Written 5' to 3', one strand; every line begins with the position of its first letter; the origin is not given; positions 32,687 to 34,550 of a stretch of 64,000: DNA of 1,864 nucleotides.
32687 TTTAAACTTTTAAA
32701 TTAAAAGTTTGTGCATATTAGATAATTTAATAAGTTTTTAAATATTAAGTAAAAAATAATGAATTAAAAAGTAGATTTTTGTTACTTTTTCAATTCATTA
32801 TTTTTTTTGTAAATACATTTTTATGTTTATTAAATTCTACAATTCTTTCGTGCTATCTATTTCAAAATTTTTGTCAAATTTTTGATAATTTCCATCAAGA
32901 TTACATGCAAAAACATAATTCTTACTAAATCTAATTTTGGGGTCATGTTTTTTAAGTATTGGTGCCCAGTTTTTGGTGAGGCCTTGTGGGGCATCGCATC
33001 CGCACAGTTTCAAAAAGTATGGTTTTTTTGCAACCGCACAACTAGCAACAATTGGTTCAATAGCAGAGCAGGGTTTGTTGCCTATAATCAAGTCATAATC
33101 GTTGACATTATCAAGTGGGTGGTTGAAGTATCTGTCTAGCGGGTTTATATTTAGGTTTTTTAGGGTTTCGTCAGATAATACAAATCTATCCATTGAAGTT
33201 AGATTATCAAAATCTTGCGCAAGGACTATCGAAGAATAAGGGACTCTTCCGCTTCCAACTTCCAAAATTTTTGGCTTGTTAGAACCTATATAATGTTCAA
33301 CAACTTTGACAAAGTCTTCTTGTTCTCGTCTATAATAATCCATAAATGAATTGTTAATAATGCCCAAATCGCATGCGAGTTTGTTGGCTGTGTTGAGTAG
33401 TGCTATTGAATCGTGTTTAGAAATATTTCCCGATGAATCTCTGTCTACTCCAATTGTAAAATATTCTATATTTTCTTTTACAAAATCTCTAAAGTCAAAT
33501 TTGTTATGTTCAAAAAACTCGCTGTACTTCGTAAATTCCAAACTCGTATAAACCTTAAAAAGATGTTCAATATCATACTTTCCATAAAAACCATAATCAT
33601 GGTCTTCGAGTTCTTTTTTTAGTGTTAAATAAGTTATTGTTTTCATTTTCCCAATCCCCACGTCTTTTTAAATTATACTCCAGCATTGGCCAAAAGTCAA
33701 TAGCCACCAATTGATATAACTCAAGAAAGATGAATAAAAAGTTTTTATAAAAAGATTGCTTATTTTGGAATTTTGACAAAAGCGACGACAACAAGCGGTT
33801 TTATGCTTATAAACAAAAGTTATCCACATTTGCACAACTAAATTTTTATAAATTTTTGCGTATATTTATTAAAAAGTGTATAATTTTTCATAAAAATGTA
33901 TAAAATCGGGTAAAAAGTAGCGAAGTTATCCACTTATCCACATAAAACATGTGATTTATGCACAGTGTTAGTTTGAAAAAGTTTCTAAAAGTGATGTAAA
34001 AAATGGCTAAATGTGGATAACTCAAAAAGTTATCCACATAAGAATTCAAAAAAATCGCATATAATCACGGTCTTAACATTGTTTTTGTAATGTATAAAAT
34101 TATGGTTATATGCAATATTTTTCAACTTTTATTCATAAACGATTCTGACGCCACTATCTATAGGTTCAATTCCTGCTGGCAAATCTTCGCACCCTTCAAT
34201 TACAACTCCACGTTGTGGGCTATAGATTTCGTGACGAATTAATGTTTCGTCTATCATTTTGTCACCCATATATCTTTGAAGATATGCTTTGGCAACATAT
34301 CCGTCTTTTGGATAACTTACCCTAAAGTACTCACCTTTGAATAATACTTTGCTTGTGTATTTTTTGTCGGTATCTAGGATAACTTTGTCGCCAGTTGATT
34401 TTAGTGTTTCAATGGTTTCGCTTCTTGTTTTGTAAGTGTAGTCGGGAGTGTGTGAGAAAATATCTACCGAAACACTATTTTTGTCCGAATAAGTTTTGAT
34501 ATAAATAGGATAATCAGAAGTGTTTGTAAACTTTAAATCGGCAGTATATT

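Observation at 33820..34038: Cluster of six DnaA boxes in an intergenic region with no dnaA or dnaN nearby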

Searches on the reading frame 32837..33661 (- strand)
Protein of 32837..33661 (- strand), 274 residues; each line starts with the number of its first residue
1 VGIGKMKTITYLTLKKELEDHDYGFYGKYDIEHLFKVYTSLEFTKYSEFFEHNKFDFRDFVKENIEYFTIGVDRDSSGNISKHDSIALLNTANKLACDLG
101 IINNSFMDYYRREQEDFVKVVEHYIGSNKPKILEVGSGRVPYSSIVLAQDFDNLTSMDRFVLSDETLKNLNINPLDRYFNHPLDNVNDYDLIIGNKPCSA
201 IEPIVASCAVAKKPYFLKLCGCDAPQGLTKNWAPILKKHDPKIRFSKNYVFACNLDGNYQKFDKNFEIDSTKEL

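Call 7: search_protein_families(library=pfam, proteins=[window:32837-33661:-], max_evalue=0.01)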
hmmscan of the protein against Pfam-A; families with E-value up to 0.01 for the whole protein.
window:32837-33661:- (274 aa): 1 family
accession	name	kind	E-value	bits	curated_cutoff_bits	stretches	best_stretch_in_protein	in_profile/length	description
PF03059.22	NAS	-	0.0094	15.8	27.1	0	106-160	99-152/276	Nicotianamine synthase protein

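Call 10: find_encoding_contigs(protein=window:32837-33646:-, flank=6000, max_places=8)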
Protein window:32837-33646:- (269 aa): 6 contigs read that carry it; 3 places shown.
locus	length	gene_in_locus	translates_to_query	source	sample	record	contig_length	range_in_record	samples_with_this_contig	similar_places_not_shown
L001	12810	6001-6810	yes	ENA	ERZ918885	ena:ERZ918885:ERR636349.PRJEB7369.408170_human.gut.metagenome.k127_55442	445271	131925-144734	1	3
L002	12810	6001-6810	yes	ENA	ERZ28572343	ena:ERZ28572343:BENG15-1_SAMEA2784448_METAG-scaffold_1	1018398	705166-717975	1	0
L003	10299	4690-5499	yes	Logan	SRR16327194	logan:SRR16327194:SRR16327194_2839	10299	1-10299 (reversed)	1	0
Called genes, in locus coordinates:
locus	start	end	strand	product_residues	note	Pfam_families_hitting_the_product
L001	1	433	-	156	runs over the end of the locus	-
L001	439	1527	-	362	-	-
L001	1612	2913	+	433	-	PF01743:PolyA_pol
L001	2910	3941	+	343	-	PF00300:His_Phos_1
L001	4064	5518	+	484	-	PF12229:PG_binding_4 (faint), PF04294:VanW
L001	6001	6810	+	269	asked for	-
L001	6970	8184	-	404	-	-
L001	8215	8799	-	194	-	PF12844:HTH_19, PF01381:HTH_3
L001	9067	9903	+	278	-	PF02645:DegV, PF13684:FakA-like_C (weak)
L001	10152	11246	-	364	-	PF00814:TsaD, PF22521:HypF_C_2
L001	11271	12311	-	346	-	PF03462:PCRF, PF00472:RF-1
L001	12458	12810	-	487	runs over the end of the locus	PF13855:LRR_8 (weak)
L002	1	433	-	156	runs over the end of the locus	-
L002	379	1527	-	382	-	-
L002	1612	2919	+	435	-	PF01743:PolyA_pol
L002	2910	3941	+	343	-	PF00300:His_Phos_1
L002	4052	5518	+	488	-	PF12229:PG_binding_4 (faint), PF04294:VanW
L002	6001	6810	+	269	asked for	-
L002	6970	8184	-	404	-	-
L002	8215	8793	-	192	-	PF12844:HTH_19, PF01381:HTH_3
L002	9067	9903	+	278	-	PF02645:DegV, PF13684:FakA-like_C (weak)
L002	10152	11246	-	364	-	PF00814:TsaD, PF22521:HypF_C_2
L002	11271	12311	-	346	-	PF03462:PCRF, PF00472:RF-1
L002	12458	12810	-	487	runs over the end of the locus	PF13855:LRR_8 (weak)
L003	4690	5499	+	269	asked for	-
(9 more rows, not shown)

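Call 11: find_homologous_proteins(query=window:32840-33646:-)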
Query window:32840-33646:- (269 aa): 15 proteins with E <= 0.001 among 381 candidates.
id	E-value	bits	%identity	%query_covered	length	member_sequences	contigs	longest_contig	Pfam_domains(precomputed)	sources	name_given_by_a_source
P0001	1.8e-178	610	99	100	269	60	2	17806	-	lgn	-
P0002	1.3e-102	361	59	98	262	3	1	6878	-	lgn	-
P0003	2.8e-100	353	59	98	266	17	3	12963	-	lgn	-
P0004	5.9e-70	254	47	93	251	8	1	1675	-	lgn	-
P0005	5.6e-64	234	50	94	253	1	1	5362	-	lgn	-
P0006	8.0e-64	234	45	93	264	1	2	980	-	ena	-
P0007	1.3e-61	226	46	94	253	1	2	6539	-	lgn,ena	-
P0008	4.1e-59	218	45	93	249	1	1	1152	-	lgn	-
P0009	2.0e-58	216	42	95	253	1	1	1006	-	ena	-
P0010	2.8e-54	202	45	93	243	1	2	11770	-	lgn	-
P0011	1.8e-43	167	37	92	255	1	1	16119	-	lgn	-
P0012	3.6e-32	130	37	86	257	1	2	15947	-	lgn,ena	-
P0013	3.7e-29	120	33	90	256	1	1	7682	-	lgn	-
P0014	3.7e-29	120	36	89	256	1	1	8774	-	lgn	-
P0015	7.6e-29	119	31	90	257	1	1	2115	-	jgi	-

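Call 13: find_related_loci(query=A1, collection=genome_contigs, flank=6000)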
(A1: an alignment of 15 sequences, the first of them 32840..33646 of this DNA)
Query A1 (269 aa) in genome_contigs; peptide patterns used: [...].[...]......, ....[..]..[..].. (x = any residue, [..] = any of these).
52 stretches matched a pattern; 5 encode a relative of the query (tblastn E <= 1e-3); 5 distinct loci.
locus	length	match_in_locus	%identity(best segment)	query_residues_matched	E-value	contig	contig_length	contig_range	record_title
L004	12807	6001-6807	88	1-269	3e-165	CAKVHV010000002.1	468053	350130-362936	MAG: uncultured Clostridia bacterium isolate REFINED_METABAT215_TOP10_CONTIGS_1500_ASSEMBLY_K77_MERGED__Hadza_PheChl_Fib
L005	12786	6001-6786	59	1-264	5e-105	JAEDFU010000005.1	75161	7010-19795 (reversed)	MAG: Clostridia bacterium isolate MAG092 NODE_199_length_75161_cov_10.690637, whole genome shotgun sequence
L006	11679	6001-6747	47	1-251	2e-72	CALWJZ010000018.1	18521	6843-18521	MAG: uncultured Clostridia bacterium isolate BRZ_AM__bin13 genome assembly, contig: BRZ_AM__NODE_3511_length_18521_cov_1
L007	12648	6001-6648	33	23-240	5e-26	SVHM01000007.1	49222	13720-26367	MAG: Clostridiales bacterium isolate SIG384 NODE_4022_length_49222_cov_5.664080, whole genome shotgun sequence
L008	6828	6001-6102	49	103-137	1e-5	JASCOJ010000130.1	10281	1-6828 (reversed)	Microbacteriaceae bacterium PS02332 NODE_130_length_10281_cov_29.968682, whole genome shotgun sequence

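Call 62: search_solved_structures(query=A1, max_evalue=1)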
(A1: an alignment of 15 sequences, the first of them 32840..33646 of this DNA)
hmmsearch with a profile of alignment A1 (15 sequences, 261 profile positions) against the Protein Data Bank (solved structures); distinct sequences matched with E-value up to 1: 7.
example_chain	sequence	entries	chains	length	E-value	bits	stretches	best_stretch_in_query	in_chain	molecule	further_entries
1arl_A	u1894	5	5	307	0.65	12.9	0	34-100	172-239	APO-CARBOXYPEPTIDASE A=ALPHA= (COX) | PROTEIN (CARBOXYPEPTIDASE A) | CARBOXYPEPTIDASE A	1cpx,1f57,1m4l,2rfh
1arm_A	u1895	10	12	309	0.65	12.8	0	34-100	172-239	HG-CARBOXYPEPTIDASE A=ALPHA= (COX) | PROTEIN (CARBOXYPEPTIDASE A) | CARBOXYPEPTIDASE A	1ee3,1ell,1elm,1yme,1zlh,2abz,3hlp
6xxv_C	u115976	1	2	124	0.82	12.5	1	42-97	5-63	S2_1.2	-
3fvl_A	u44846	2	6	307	0.82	12.5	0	34-100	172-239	Carboxypeptidase A1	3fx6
1hdq_A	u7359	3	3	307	0.82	12.5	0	34-100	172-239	CARBOXYPEPTIDASE A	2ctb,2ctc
1pyt_B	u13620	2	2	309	0.83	12.5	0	34-100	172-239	PROCARBOXYPEPTIDASE A | Carboxypeptidase A1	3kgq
1hdu_A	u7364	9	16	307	1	12.2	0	34-100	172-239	CARBOXYPEPTIDASE A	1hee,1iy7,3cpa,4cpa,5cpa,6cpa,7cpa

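Call 63: search_protein_families(library=ncbifam, proteins=[window:32837-33646:-], max_evalue=0.01)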
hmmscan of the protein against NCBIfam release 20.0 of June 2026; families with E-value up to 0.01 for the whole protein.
window:32837-33646:- (269 aa): 0 families

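Call 73: predict_structure(alignment_id=A1)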
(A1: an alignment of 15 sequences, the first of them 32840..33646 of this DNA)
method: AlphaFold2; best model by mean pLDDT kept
length: 269 residues; sequences in the alignment: 15
mean_pLDDT: 91.9   pTM: 0.88
mean pLDDT of the five models: 91.9, 91.1, 91.1, 91.1, 90.5
residues with pLDDT >= 90: 212; 70-90: 48; 50-70: 4; < 50: 5
segments of 3 or more residues with pLDDT < 50: 265-269
pLDDT, mean of each block of 10 residues (from residue 1): 96 96 96 95 86 97 94 93 96 86 88 93 94 95 93 96 97 90 96 95 95 94 96 97 94 80 49
secondary structure, 60 per line:
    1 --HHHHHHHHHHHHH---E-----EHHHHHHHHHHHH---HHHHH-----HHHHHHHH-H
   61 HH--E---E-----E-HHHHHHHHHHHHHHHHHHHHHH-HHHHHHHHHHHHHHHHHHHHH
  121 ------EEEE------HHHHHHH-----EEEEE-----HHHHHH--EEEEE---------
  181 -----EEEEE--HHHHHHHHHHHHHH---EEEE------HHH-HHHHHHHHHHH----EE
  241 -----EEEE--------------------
elements in order: H3-15 H26-37 H41-45 H51-58 H77-98 H100-120 E127-130 H137-143 E149-153 H159-164 E167-171 E186-190 H193-206 E210-213 H224-234 E246-249

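Call 75: fold_search(model_id=the predicted structure, library=pdb)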
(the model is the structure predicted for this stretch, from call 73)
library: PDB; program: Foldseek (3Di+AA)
matches with E <= 10: 1568; with E <= 0.001: 31
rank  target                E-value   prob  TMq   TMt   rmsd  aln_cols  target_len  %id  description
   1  1dus                  1.2e-04  1.00  0.36  0.47   4.6       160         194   19  MJ0882-A hypothetical protein from M. jannaschii (released 2000-07-19)
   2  8big_G                1.9e-04  1.00  0.37  0.33   7.3       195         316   15  O-Methyltransferase Plu4895 in complex with SAH (released 2023-03-08)
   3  1sg9_A                2.9e-04  1.00  0.38  0.38  12.3       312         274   12  Crystal structure of Thermotoga maritima protein HEMK, an N5-glutamine methyltransferase (released 2004-08-17)
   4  7zkg_B                3.1e-04  1.00  0.34  0.36   6.0       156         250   12  C-Methyltransferase PsmD from Streptomyces griseofuscus with bound cofactor (crystal form 2) (released 2022-12-28)
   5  5i2h_A                3.3e-04  0.99  0.35  0.29  18.3       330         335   10  Crystal structure of O-methyltransferase family 2 protein Plim_1147 from Planctomyces limnophilus DSM 3776 complex wit (released 2016-03-02)
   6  4qpn                  3.5e-04  1.00  0.32  0.40   5.4       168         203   14  Crystal Structure of Human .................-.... Protein 21B (released 2014-07-09)
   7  6gkz_C                3.9e-04  0.99  0.31  0.26  19.2       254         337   11  Crystal structure of Coclaurine N-Methyltransferase (CNMT) bound to N-methylheliamine and SAH (released 2019-01-16)
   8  8bii_A                4.2e-04  1.00  0.37  0.32  13.9       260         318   14  O-Methyltransferase Plu4895 (mutant H229N) in complex with SAH (released 2023-03-08)
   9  6gkz_B                4.4e-04  0.99  0.32  0.26  19.7       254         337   14  Crystal structure of Coclaurine N-Methyltransferase (CNMT) bound to N-methylheliamine and SAH (released 2019-01-16)
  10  8x8j_B                5.0e-04  1.00  0.37  0.42   4.4       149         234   14  The structure of AbBioc in complex with inhibitor sinefungin (released 2024-11-13)
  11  8zie                  5.3e-04  1.00  0.33  0.33   9.7       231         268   12  Crystal structure of the methyltransferase PsiM in its apo-form (released 2025-04-02)
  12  8x8i_A                5.6e-04  1.00  0.33  0.37   3.8       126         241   13  The structure of AbBioc in complex with SAM cofactor (released 2024-11-13)
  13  5wp5_B                5.6e-04  1.00  0.35  0.22   8.4       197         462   13  Arabidopsis thaliana phosphoethanolamine N-methyltransferase 2 (AtPMT2) in complex with SAH (released 2017-11-15)
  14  3cgg_B                5.9e-04  1.00  0.39  0.54   5.7       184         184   12  Crystal structure of TehB-like SAM-dependent methyltransferase (NP_600671.1) from Corynebacterium glutamicum ATCC 1303 (released 2008-03-18)
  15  6gkz_D                5.9e-04  0.98  0.29  0.24  19.9       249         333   15  Crystal structure of Coclaurine N-Methyltransferase (CNMT) bound to N-methylheliamine and SAH (released 2019-01-16)
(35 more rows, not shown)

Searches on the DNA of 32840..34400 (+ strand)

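Call 23: search_dna_similar(query=window:33800-34060:+, collection=plasmids, mode=distant, max_evalue=0.01)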
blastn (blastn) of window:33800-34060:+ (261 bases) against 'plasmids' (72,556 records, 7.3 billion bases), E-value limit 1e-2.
No match.

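Call 24: search_dna_similar(query=window:33800-34060:+, collection=phages, mode=distant, max_evalue=0.01)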
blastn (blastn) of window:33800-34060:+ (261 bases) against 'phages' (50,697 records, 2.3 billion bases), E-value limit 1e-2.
No match.

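Call 52: search_rna_families(source=window, start=33500, end=34300, threshold=evalue, max_evalue=1)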
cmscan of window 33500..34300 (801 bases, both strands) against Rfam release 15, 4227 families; matches with E-value up to 1: 2.
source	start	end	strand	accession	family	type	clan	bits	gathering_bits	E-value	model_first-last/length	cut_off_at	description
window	34011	34204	+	RF01464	rliA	Gene; sRNA;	-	30.2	50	0.00048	1-224/224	no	Listeria sRNA rliA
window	33586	33649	-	RF01675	CrcZ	Gene; sRNA;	-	12.6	95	0.53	1-398/398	no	Pseudomonas sRNA CrcZ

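Call 53: search_rna_families(source=window, start=33700, end=34400, threshold=evalue, max_evalue=0.1, show_alignments=2)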
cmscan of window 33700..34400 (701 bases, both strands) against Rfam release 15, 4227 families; matches with E-value up to 0.1: 1.
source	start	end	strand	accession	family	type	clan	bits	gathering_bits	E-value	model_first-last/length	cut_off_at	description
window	34011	34204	+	RF01464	rliA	Gene; sRNA;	-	30.2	50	0.00042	1-224/224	no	Listeria sRNA rliA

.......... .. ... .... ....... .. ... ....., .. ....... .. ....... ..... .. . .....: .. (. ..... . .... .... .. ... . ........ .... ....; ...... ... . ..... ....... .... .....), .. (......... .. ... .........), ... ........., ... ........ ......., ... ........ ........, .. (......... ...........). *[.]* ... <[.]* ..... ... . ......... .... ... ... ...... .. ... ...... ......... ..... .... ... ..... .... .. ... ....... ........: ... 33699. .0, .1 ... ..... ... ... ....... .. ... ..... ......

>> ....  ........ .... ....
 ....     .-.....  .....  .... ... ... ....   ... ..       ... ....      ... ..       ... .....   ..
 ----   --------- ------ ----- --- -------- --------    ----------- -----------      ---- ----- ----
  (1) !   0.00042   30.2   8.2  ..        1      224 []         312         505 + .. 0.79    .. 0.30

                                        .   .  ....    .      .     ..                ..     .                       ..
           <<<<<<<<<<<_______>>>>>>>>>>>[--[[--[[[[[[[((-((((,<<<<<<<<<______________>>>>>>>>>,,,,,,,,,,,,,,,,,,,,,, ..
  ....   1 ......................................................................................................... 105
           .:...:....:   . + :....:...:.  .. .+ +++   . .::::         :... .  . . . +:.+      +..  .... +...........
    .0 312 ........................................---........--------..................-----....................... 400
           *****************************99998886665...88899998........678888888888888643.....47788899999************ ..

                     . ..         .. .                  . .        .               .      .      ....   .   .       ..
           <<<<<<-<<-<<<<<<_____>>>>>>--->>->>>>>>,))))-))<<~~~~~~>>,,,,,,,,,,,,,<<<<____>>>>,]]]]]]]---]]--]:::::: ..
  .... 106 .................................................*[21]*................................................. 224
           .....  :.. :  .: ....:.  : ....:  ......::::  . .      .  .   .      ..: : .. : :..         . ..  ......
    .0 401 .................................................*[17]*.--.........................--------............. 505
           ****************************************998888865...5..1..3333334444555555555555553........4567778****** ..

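Call 58: search_rna_families(sources=[L005, L006, L007, L013, L016], threshold=evalue, max_evalue=10)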
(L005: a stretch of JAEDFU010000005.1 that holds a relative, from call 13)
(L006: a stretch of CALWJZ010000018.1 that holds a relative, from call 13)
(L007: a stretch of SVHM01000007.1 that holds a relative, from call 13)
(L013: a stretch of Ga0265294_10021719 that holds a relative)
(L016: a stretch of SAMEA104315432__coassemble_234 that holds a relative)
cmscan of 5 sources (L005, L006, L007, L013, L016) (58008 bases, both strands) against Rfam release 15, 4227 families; matches with E-value up to 10: 14.
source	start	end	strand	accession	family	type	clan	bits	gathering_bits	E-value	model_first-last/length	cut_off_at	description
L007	3506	3577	-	RF00005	tRNA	Gene; tRNA;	CL00001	60.9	29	8.8e-11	1-71/71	no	tRNA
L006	11626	11679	-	RF00005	tRNA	Gene; tRNA;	CL00001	35.1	29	0.0012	19-71/71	5'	tRNA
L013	259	290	-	RF04344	Plastid-psbA-3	Cis-reg;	CL00153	32.4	48.4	0.039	1-57/57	no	Plastid-psbA-3 3UTR RNA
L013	258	292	+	RF04352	Plastid-psbA-4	Cis-reg;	CL00153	32.4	56.8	0.078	1-61/61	no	Plastid-psbA-4 3UTR RNA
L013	212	291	+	RF02397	sau-5971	Gene; sRNA;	-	28.9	90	0.51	1-96/96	no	Staphylococcus sRNA sau-5971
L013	3044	3118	+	RF04176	mir-3149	Gene; miRNA;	-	27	100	0.7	1-83/83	no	mir-3149 microRNA precursor family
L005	9985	10061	-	RF00315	snoJ33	Gene; snRNA; snoRNA; CD-box;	-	25.6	45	0.53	1-81/81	no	Small nucleolar RNA J33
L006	649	717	-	RF01666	rox2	Cis-reg;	-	24.2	55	9.6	1-71/71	no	Drosophila rox2 ncRNA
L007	3505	3577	+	RF04354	Plastid-ycf2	Cis-reg;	-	21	65.7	9.1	1-75/75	no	Plastid-ycf2 5UTR RNA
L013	1032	1061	+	RF00066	U7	Gene; snRNA;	-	19.3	34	9.3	1-62/62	no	U7 small nuclear RNA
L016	2604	2648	+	RF02677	NsiR4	Gene; sRNA;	-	19.3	40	8.3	1-65/65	no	Nitrogen stress-induced RNA 4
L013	785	825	-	RF01304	sR5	Gene; snRNA; snoRNA; CD-box;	-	18.7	40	5.7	1-53/53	no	Small nucleolar RNA sR5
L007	9182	9239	+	RF02616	SSRC8_2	Gene; sRNA;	-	18.5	72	0.55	28-85/281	no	Streptococcus sRNA 8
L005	7465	7504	-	RF00114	S15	Cis-reg; leader;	CL00121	18.2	39.5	8.3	1-117/117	no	Ribosomal S15 leader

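Call 72: search_dna_similar(query=window:33810-34045:+, collection=ecoli_genomes, mode=distant, max_evalue=0.01, max_rows=5)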
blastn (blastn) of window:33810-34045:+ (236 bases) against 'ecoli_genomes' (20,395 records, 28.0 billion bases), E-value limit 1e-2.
No match.
